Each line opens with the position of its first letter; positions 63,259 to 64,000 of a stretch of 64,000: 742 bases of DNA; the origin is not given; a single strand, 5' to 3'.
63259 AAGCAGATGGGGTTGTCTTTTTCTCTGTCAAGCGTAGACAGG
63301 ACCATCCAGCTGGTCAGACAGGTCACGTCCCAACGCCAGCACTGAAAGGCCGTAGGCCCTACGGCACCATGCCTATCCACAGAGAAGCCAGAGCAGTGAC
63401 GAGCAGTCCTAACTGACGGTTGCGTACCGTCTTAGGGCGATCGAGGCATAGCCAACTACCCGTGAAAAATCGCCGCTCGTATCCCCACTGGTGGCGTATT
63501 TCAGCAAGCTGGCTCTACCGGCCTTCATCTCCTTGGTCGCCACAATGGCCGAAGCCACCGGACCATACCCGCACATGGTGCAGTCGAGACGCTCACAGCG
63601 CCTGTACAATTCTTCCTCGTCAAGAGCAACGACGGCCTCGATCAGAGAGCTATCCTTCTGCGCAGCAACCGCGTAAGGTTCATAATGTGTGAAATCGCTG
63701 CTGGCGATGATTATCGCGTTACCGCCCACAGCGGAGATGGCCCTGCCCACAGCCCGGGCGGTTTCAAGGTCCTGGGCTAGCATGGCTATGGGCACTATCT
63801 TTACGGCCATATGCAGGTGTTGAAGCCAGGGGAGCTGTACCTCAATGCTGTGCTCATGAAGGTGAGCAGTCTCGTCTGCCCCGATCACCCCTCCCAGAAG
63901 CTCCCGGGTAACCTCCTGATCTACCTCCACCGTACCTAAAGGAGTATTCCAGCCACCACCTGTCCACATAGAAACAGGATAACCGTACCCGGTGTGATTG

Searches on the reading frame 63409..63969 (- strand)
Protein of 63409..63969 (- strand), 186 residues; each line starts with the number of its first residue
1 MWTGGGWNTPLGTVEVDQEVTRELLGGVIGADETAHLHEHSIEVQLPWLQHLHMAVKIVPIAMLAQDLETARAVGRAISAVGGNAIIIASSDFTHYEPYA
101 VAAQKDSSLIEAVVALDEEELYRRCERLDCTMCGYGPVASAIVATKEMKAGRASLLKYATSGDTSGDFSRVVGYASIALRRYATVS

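Call 48: search_protein_families(library=pfam, proteins=[window:63409-63969:-], max_evalue=0.01)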
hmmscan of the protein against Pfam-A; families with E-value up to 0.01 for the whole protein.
window:63409-63969:- (186 aa): 1 family
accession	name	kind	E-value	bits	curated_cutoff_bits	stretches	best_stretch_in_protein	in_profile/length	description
PF01875.22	Memo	-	4.9e-49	167.4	27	1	3-177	83-268/269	Memo-like protein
